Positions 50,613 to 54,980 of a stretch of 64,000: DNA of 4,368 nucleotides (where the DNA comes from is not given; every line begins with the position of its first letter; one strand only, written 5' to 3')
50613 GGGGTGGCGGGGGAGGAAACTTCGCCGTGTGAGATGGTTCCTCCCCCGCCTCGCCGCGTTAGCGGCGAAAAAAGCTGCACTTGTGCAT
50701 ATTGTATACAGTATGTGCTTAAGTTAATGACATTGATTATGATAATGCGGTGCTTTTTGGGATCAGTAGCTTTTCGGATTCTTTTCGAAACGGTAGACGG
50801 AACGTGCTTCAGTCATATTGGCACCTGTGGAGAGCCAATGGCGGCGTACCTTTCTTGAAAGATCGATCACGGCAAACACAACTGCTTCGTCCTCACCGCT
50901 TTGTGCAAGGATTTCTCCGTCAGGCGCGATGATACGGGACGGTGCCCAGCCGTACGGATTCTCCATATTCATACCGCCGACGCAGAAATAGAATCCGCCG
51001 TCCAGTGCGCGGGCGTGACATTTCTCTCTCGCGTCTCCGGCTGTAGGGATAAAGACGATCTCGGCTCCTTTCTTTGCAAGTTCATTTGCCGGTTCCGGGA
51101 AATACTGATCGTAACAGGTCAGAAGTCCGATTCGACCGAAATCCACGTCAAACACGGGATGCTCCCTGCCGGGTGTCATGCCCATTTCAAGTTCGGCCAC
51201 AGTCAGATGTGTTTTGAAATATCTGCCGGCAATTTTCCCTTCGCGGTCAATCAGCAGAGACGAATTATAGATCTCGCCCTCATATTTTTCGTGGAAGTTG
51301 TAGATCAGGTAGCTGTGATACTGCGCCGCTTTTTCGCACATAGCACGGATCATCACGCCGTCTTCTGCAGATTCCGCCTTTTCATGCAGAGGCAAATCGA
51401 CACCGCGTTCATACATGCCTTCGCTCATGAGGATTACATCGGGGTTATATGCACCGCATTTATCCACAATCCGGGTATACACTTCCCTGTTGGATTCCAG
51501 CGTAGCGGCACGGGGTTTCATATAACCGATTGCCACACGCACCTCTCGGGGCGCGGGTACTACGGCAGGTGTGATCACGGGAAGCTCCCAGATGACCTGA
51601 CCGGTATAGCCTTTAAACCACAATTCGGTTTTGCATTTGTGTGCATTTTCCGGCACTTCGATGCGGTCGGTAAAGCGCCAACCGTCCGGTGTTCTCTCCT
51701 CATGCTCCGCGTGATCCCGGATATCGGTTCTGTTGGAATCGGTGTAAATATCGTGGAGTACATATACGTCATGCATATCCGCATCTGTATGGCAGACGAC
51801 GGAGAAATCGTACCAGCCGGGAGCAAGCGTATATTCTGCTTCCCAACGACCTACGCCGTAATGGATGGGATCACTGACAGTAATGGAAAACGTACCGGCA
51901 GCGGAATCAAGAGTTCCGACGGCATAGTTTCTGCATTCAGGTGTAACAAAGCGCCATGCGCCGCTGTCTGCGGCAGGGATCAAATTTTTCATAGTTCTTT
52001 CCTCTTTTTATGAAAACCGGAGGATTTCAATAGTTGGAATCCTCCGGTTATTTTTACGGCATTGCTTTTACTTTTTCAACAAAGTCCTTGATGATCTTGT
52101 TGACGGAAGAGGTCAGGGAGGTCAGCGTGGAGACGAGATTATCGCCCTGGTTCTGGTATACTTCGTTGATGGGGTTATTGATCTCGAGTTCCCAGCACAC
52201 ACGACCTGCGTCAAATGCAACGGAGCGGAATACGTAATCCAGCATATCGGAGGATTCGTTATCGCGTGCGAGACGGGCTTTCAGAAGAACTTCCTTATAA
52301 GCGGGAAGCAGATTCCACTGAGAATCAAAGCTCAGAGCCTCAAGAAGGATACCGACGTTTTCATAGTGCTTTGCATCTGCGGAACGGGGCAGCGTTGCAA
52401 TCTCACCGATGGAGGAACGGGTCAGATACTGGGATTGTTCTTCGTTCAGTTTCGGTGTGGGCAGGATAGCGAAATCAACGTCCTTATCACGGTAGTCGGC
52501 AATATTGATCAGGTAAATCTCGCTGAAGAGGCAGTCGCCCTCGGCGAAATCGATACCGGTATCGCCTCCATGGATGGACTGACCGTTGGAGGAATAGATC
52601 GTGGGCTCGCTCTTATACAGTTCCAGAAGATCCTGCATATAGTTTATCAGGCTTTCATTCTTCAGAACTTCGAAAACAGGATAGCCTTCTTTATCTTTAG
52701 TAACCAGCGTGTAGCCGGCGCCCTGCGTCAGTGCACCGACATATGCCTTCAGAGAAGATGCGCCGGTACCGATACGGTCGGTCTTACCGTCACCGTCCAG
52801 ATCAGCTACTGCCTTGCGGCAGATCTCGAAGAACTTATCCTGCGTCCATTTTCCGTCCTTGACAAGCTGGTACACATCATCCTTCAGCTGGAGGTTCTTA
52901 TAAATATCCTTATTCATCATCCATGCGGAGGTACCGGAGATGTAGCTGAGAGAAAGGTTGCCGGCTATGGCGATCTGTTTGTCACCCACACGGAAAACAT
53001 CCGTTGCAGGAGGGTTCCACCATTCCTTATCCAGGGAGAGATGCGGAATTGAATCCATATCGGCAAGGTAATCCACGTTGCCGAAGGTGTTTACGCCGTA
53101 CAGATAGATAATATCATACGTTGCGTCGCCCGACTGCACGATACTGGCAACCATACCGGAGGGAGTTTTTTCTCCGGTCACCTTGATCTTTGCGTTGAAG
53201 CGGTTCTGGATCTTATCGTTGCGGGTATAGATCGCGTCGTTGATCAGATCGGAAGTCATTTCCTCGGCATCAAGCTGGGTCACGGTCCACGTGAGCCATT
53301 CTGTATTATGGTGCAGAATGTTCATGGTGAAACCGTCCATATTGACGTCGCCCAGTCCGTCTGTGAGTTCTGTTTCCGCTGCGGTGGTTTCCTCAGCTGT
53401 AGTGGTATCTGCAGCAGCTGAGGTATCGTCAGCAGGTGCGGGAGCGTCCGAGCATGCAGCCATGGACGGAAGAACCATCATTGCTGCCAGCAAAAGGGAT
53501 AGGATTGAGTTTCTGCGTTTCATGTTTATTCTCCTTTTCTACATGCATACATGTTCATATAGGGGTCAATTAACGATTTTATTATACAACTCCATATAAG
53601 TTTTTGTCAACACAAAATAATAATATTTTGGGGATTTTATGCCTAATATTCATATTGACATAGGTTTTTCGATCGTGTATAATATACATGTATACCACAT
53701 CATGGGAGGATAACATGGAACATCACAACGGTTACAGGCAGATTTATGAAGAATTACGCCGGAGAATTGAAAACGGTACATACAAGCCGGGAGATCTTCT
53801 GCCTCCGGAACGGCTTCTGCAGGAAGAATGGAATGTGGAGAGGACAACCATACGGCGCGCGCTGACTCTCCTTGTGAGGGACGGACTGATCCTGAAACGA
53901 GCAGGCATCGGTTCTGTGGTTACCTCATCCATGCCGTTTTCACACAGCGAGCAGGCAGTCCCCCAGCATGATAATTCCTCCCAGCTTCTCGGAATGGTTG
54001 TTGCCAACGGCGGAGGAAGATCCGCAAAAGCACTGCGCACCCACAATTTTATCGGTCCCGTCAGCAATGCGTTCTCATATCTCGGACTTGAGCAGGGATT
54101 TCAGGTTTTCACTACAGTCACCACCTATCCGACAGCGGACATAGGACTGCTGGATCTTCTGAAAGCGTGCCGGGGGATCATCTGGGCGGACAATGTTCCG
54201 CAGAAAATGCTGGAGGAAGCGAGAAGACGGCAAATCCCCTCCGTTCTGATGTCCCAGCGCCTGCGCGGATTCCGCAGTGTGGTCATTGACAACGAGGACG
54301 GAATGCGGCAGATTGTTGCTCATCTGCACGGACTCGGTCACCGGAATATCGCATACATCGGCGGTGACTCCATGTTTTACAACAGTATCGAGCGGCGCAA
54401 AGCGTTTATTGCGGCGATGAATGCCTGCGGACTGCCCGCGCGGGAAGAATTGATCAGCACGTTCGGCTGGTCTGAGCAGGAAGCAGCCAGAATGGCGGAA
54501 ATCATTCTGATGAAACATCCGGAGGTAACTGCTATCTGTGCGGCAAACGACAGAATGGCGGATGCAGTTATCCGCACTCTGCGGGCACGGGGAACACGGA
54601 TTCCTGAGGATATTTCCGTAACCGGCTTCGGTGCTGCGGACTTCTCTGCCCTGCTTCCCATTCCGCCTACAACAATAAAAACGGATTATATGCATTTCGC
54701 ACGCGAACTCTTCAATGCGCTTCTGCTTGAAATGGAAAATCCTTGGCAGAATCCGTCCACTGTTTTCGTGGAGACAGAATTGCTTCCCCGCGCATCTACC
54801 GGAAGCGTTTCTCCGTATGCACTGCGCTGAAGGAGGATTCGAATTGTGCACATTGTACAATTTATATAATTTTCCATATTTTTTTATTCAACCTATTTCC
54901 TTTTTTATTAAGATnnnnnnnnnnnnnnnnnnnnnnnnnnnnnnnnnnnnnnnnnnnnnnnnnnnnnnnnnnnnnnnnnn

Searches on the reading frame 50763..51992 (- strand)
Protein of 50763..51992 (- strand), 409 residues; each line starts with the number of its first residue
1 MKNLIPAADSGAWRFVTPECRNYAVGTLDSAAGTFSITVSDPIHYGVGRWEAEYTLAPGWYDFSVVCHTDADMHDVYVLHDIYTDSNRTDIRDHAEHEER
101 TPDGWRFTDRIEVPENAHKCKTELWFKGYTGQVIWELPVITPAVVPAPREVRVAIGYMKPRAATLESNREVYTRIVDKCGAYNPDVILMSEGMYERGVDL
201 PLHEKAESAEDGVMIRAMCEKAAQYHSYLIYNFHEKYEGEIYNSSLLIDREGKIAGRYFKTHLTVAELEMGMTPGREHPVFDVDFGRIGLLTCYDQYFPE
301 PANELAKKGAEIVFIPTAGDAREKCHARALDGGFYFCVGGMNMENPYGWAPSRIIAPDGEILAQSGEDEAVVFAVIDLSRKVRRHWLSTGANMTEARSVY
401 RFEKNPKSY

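Call 44: search_protein_families(library=pfam, proteins=[window:50763-51992:-], max_evalue=0.00001)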
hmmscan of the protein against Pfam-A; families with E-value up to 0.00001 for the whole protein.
window:50763-51992:- (409 aa): 1 family
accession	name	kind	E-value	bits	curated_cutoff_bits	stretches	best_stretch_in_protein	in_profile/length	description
PF00795.27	CN_hydrolase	-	2.5e-31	109.4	23.2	1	152-380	1-250/256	Carbon-nitrogen hydrolase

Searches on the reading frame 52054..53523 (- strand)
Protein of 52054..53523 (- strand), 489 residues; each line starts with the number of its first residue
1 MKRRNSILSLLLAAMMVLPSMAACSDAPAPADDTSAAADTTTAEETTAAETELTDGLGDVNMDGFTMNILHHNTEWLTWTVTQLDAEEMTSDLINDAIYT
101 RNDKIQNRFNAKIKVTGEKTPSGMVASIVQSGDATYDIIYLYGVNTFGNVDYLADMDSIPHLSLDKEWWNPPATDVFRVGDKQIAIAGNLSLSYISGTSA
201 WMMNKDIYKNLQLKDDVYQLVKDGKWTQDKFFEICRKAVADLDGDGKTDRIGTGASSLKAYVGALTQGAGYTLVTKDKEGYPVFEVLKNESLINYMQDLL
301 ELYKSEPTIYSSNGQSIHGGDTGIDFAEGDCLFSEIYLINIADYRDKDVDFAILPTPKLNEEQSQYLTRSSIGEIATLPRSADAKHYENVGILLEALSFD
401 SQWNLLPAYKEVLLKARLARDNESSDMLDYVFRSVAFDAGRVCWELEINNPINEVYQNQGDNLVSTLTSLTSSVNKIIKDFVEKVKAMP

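Call 44: search_protein_families(library=pfam, proteins=[window:52054-53523:-], max_evalue=0.00001)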
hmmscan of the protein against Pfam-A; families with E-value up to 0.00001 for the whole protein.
window:52054-53523:- (489 aa): 1 family
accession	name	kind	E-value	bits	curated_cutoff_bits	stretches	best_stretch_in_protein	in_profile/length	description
PF01547.30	SBP_bac_1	-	2e-08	35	26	1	104-362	13-276/307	Bacterial extracellular solute-binding protein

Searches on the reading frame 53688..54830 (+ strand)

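Call 44: search_protein_families(library=pfam, proteins=[window:53688-54830:+], max_evalue=0.00001)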
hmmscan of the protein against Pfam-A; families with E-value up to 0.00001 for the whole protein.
window:53688-54830:+ (380 aa): 4 families
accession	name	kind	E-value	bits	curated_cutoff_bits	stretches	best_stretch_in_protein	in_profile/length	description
PF13377.12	Peripla_BP_3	-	5.3e-32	111.6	26.5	1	210-371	1-167/167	Periplasmic binding protein-like domain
PF00392.27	GntR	-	3.9e-19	68.5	27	1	16-78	2-64/64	Bacterial regulatory proteins, gntR family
PF00532.27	Peripla_BP_1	-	5.8e-15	55.9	22.2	1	163-314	60-223/281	Periplasmic binding proteins and sugar binding domain of LacI family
PF13407.12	Peripla_BP_4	-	1.3e-08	35.1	35.1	1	173-317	71-219/258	Periplasmic binding protein domain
